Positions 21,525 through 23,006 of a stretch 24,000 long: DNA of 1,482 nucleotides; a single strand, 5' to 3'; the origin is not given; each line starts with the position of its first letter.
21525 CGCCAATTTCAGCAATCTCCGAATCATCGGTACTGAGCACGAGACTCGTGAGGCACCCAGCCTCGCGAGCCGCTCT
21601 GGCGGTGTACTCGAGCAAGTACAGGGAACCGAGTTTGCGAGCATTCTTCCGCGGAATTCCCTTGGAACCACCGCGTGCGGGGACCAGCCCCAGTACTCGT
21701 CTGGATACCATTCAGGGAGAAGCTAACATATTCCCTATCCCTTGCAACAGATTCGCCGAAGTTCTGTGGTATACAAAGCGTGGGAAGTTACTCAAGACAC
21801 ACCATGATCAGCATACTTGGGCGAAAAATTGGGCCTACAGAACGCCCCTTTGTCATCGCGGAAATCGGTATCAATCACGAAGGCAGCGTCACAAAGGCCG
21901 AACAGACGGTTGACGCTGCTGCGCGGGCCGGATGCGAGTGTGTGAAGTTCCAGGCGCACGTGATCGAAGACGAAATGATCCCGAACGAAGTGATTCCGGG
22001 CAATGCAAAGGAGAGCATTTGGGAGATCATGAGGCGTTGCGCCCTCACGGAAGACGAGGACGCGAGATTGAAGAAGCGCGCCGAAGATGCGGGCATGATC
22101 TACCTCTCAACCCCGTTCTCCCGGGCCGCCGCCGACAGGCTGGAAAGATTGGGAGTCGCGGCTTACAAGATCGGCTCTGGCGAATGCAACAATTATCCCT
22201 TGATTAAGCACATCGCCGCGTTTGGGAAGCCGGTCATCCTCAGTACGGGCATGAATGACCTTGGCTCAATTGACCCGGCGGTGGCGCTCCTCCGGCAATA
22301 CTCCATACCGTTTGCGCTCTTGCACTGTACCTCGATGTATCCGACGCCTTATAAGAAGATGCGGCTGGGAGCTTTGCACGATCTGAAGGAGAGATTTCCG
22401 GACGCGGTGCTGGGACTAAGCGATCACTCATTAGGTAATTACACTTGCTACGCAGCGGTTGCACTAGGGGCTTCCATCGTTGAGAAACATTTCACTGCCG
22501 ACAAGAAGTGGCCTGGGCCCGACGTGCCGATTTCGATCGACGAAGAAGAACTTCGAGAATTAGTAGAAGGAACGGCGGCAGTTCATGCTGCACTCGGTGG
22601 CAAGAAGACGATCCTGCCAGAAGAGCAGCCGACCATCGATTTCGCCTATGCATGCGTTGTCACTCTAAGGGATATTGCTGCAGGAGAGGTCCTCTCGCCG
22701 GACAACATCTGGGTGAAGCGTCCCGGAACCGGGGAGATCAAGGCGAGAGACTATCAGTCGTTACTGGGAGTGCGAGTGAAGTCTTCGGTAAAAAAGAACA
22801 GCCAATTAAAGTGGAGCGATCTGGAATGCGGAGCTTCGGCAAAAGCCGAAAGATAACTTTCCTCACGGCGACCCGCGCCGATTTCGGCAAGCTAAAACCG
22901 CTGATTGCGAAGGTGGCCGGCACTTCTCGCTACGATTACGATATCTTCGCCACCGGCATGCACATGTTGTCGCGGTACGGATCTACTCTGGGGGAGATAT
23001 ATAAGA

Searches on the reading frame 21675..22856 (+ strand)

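Call 7: search_protein_families(library=pfam, proteins=[window:21675-22856:+], max_evalue=0.01)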
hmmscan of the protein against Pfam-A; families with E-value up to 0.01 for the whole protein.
window:21675-22856:+ (393 aa): 2 families
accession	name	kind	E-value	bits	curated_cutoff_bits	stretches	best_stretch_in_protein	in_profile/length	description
PF03102.20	NeuB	-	5.3e-76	255.7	22.1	1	79-311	2-240/241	NeuB family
PF08666.17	SAF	-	1.4e-12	48.4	21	1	327-384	3-63/63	SAF domain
